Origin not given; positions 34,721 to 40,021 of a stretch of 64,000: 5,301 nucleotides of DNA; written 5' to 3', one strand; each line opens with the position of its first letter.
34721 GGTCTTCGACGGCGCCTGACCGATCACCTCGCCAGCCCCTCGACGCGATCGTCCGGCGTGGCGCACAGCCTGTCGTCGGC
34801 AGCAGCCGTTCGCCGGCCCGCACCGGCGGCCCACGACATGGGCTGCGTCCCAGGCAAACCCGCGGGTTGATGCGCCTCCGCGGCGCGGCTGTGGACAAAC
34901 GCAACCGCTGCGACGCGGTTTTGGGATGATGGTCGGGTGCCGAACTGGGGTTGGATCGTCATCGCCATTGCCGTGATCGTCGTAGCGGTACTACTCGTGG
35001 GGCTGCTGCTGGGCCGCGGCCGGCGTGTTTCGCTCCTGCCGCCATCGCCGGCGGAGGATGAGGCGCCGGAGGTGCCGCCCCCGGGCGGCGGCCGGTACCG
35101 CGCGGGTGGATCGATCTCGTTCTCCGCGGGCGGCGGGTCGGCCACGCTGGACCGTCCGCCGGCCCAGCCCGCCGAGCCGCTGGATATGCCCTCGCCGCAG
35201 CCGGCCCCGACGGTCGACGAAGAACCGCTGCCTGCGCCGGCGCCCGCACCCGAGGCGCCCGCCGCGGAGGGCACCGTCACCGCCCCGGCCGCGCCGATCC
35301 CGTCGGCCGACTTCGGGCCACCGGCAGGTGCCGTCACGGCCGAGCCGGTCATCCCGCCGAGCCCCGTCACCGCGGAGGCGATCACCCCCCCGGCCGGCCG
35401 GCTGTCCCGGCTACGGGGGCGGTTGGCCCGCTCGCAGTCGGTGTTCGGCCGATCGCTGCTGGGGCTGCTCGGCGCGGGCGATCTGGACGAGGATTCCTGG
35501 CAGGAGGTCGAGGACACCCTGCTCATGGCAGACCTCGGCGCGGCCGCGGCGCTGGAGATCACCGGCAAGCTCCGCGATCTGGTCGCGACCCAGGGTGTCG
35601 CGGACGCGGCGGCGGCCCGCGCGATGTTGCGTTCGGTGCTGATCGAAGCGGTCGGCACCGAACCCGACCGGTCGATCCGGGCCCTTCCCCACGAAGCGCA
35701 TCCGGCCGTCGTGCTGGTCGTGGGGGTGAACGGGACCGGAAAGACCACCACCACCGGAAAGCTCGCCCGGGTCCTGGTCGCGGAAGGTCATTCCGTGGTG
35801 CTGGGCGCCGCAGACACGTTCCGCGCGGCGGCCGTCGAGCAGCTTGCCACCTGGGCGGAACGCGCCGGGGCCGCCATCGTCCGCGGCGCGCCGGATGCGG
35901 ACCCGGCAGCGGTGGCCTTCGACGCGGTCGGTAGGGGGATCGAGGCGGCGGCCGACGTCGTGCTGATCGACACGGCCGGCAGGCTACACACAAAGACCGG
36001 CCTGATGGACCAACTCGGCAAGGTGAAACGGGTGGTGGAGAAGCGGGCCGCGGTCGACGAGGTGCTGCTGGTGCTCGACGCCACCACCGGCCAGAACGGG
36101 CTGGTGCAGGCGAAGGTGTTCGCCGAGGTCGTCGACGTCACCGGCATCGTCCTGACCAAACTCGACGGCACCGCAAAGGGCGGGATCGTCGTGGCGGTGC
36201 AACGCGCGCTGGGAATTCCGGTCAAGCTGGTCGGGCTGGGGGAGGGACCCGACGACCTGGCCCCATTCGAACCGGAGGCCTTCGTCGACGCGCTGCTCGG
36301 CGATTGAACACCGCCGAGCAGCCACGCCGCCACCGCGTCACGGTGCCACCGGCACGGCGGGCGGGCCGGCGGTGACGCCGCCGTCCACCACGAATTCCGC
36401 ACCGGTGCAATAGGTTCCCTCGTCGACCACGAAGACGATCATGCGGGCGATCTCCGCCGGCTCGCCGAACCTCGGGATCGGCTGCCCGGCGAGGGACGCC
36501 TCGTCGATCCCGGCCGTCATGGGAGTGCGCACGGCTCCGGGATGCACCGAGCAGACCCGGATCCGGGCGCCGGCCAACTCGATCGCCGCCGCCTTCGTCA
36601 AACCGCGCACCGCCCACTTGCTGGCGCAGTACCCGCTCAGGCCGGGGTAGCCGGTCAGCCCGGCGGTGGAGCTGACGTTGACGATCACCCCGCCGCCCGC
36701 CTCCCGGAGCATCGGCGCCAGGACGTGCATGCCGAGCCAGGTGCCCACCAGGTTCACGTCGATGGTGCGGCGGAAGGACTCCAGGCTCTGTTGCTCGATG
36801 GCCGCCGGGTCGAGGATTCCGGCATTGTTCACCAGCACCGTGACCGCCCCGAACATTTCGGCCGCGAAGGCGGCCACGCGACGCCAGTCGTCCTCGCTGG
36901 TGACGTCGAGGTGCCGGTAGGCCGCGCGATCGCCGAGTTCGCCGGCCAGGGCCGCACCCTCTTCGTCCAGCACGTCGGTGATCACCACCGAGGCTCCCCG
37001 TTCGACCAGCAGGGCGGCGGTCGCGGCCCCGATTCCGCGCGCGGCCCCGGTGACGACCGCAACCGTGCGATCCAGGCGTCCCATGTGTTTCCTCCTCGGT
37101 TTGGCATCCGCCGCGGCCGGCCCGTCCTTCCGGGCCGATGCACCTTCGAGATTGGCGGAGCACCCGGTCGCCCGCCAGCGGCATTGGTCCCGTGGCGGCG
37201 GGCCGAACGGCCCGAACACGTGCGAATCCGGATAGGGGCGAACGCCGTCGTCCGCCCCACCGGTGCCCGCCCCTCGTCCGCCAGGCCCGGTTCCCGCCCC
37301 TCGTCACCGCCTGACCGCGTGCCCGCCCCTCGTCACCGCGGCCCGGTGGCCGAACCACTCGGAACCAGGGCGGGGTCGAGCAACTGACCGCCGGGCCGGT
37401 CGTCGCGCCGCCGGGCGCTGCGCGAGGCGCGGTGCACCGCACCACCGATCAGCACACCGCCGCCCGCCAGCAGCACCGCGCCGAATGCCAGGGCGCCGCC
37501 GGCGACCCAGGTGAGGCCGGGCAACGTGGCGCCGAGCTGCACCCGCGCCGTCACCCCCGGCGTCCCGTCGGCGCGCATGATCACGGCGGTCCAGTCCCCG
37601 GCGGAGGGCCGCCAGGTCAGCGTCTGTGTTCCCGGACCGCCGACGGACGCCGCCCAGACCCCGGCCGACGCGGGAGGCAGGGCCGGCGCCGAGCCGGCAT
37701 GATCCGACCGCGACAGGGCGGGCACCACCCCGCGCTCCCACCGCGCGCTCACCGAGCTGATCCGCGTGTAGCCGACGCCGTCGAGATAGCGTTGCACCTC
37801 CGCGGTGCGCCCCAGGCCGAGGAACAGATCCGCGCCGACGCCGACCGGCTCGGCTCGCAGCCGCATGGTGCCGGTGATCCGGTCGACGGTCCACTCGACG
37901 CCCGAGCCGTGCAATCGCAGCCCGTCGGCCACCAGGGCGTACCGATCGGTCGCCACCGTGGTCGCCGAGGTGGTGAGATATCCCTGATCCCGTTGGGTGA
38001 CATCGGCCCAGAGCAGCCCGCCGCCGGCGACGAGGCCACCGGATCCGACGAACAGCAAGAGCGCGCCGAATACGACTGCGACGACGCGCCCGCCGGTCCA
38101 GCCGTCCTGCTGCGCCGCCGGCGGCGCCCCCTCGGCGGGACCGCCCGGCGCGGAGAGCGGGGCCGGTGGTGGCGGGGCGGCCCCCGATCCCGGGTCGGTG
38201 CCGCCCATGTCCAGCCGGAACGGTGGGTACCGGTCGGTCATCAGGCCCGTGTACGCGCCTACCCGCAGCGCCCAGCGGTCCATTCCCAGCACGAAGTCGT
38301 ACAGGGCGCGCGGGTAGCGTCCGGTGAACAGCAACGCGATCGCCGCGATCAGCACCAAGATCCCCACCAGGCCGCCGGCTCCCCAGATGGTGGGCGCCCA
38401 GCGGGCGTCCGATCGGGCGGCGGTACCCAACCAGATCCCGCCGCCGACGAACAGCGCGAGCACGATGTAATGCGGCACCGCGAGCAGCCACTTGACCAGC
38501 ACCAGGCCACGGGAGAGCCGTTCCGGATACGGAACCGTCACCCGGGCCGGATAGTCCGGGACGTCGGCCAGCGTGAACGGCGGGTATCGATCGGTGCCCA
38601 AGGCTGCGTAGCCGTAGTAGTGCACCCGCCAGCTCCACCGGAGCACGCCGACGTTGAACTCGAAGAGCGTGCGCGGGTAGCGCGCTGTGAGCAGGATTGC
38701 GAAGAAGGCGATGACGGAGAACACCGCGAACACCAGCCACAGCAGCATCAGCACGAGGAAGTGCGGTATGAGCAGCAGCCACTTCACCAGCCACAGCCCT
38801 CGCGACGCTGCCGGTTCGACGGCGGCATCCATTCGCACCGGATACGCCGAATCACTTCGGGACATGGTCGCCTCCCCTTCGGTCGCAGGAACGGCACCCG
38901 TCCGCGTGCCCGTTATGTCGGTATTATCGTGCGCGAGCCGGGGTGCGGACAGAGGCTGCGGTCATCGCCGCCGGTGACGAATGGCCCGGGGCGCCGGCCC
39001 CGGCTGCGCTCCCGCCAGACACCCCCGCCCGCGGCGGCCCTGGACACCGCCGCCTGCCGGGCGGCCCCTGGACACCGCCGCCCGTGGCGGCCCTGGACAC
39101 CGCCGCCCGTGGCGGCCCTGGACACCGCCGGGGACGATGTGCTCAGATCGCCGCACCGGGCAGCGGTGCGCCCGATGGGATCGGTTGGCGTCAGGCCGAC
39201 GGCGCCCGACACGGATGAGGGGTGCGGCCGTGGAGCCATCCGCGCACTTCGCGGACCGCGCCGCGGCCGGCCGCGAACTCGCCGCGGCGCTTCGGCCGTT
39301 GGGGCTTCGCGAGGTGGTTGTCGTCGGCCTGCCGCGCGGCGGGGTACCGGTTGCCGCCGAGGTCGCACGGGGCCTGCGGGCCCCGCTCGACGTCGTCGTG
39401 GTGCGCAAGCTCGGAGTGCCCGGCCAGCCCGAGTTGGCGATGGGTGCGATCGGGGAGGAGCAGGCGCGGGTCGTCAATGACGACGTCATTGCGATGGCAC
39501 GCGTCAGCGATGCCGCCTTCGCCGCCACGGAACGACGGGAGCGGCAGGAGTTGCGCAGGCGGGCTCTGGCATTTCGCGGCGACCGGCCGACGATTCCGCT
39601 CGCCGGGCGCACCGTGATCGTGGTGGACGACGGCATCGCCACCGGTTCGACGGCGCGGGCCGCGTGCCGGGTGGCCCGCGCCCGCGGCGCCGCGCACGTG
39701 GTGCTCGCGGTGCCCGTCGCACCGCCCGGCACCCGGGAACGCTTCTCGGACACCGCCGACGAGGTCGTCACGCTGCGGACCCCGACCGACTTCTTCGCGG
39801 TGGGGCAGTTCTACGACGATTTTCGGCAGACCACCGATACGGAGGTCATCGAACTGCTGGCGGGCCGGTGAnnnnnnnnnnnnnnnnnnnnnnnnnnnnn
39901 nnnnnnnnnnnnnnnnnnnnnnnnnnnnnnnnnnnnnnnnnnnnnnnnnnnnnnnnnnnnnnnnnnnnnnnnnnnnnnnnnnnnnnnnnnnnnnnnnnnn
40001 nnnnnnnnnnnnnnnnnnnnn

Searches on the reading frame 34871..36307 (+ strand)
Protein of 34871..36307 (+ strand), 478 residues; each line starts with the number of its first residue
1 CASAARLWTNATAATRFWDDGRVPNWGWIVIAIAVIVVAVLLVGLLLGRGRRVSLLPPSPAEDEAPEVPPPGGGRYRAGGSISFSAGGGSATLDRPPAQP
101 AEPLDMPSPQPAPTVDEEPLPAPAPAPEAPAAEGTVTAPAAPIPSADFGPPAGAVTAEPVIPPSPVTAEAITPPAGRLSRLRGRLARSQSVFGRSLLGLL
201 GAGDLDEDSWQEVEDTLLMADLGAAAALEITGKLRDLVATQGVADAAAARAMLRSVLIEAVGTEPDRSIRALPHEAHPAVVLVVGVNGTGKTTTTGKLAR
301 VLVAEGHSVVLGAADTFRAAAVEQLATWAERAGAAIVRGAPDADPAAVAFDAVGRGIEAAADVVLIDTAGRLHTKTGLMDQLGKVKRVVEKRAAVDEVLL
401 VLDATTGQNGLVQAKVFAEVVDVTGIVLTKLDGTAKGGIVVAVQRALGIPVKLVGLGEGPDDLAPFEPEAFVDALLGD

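Call 57: search_protein_families(library=pfam, proteins=[window:34871-36307:+], max_evalue=0.001)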
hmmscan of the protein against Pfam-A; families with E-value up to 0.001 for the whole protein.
window:34871-36307:+ (478 aa): 6 families
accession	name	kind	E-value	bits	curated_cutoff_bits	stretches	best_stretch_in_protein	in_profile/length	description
PF00448.28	SRP54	-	2e-71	240.1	22.7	1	278-477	1-196/196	SRP54-type protein, GTPase domain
PF02881.24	SRP54_N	-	7.8e-10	39.3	22.4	1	195-255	4-73/75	SRP54-type protein, helical bundle domain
PF13604.12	AAA_30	-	5.1e-06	26.8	27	1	279-376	19-104/191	AAA domain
PF13191.12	AAA_16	-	2.2e-05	25.4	32.6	1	277-404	23-140/167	AAA ATPase domain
PF01656.29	CbiA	-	0.00023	21.6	25.4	1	288-436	9-89/125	CobQ/CobB/MinD/ParA nucleotide binding domain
PF06414.18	Zeta_toxin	-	0.00033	20.6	22.3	1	272-319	10-56/199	Zeta toxin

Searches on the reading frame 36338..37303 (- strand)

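Call 57: search_protein_families(library=pfam, proteins=[window:36338-37303:-], max_evalue=0.001)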
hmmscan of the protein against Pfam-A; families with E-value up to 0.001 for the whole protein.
window:36338-37303:- (321 aa): 3 families
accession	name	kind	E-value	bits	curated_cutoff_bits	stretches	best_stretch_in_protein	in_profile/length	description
PF13561.12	adh_short_C2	-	1.2e-55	189.1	27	1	86-311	1-236/236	Enoyl-(Acyl carrier protein) reductase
PF00106.31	adh_short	-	2.7e-54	184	26.6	1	81-268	2-192/195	short chain dehydrogenase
PF08659.16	KR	-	6.3e-12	46.2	22.6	1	82-233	3-157/180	KR domain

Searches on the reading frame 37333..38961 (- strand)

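Call 57: search_protein_families(library=pfam, proteins=[window:37333-38961:-], max_evalue=0.001)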
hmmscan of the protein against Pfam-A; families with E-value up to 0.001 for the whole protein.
window:37333-38961:- (542 aa): 1 family
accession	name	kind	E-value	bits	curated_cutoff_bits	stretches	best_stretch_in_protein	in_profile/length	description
PF14333.11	DUF4389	-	1.3e-18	67.1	25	2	195-248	21-74/76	Domain of unknown function (DUF4389)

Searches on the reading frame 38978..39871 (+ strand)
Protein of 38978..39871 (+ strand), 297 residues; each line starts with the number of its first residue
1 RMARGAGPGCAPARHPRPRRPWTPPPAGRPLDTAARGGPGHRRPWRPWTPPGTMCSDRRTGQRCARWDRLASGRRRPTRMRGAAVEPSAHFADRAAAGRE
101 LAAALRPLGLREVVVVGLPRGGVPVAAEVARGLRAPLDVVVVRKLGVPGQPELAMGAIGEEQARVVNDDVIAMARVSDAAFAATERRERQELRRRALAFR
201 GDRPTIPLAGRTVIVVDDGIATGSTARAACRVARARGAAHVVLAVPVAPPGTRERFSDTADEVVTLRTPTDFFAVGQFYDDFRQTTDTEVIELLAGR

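Call 57: search_protein_families(library=pfam, proteins=[window:38978-39871:+], max_evalue=0.001)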
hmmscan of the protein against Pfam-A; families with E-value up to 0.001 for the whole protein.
window:38978-39871:+ (297 aa): 1 family
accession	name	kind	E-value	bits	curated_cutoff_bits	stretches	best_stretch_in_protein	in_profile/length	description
PF00156.33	Pribosyltran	-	6.9e-19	68.1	26.3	1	96-281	13-156/158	Phosphoribosyl transferase domain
